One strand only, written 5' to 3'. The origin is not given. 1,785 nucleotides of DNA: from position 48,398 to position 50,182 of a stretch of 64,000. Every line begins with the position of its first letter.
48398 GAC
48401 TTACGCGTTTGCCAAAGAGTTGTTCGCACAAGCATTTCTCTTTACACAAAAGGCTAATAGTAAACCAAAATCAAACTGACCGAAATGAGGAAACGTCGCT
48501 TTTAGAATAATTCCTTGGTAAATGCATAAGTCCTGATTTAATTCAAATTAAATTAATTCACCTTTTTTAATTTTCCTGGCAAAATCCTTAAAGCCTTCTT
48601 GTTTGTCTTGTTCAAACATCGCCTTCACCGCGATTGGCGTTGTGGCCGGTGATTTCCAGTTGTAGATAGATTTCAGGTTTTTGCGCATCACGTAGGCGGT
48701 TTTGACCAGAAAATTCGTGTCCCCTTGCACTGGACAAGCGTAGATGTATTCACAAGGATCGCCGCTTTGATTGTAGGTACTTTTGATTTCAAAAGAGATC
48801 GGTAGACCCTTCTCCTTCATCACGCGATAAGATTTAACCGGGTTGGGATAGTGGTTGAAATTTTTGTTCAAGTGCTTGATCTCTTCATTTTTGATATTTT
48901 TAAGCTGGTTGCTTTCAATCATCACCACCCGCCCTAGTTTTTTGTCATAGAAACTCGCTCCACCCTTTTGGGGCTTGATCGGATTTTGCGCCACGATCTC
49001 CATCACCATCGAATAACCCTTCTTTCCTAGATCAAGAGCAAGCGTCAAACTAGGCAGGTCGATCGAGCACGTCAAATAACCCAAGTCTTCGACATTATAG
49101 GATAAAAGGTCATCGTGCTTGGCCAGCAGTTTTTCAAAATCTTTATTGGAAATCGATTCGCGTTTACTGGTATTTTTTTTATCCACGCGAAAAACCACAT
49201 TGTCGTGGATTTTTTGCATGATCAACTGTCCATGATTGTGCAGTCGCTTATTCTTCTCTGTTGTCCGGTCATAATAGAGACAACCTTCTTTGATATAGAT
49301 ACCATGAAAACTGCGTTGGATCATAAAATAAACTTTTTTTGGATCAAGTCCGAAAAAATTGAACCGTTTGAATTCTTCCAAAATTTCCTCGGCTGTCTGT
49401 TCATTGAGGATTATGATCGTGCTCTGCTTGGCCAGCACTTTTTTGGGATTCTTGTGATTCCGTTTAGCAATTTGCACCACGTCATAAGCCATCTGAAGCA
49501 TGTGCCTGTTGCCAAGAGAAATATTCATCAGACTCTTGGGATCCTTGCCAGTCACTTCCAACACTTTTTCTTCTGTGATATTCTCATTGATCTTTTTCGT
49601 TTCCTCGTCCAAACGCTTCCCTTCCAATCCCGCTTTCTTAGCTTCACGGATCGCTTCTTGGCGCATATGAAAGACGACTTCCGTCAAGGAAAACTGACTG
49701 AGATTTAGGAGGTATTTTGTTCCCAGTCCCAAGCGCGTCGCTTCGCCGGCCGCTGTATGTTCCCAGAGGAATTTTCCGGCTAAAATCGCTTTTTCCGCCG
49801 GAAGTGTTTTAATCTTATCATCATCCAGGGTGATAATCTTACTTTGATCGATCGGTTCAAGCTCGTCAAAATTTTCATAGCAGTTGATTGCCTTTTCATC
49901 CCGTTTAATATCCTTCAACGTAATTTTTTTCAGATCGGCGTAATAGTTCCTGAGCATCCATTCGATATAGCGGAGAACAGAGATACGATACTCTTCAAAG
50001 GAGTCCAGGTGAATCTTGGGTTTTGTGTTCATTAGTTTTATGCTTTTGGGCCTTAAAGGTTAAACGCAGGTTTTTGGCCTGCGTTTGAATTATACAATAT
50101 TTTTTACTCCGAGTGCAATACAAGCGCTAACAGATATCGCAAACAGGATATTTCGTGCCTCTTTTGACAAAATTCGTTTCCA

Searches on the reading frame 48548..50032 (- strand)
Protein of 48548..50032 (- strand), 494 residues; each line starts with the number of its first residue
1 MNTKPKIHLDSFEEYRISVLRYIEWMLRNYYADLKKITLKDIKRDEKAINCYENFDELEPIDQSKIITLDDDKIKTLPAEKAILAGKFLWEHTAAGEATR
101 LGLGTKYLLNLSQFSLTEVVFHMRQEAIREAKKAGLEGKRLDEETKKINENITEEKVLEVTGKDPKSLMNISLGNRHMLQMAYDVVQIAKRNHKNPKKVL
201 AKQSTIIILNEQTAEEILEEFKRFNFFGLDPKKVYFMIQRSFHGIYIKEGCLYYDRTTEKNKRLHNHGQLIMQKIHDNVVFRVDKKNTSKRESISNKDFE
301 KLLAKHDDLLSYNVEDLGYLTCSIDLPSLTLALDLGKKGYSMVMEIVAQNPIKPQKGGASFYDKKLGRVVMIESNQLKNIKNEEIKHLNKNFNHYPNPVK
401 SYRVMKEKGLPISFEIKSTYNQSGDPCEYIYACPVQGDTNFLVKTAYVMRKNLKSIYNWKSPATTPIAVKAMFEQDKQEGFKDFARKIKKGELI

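Call 13: find_encoding_contigs(protein=window:48548-50032:-, flank=10000, max_places=6)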
Protein window:48548-50032:- (494 aa): 2 contigs read that carry it; 2 places shown.
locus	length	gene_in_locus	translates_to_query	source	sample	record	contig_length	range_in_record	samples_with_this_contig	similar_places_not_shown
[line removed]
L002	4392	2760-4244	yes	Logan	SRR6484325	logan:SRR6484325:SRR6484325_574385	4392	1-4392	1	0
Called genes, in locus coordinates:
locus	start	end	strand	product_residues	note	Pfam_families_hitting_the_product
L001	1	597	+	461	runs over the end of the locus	PF08245:Mur_ligase_M, PF02875:Mur_ligase_C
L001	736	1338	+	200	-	-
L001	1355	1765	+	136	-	-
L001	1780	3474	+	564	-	PF13632:Glyco_trans_2_3 (weak)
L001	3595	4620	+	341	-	PF00953:Glycos_transf_4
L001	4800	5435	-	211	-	PF12685:SpoIIIAH (weak)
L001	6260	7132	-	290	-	PF17827:PrmC_N, PF02384:N6_Mtase (weak), PF05175:MTS, PF06325:PrmA, PF13489:Methyltransf_23 (weak), PF01209:Ubie_methyltran (weak), PF13847:Methyltransf_31, PF13649:Methyltransf_25, +2 more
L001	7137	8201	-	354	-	PF03462:PCRF, PF00472:RF-1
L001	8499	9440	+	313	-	PF00291:PALP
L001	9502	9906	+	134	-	PF02675:AdoMet_dc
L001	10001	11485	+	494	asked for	-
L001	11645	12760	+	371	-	PF13439:Glyco_transf_4, PF20706:GT4-conflict, PF00534:Glycos_transf_1, PF13692:Glyco_trans_1_4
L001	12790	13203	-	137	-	-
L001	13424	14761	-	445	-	-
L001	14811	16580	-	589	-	-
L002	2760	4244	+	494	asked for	-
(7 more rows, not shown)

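Call 14: search_protein_families(library=pfam, proteins=[window:48548-50032:-])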
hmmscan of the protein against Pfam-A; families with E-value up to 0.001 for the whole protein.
window:48548-50032:- (494 aa): 0 families
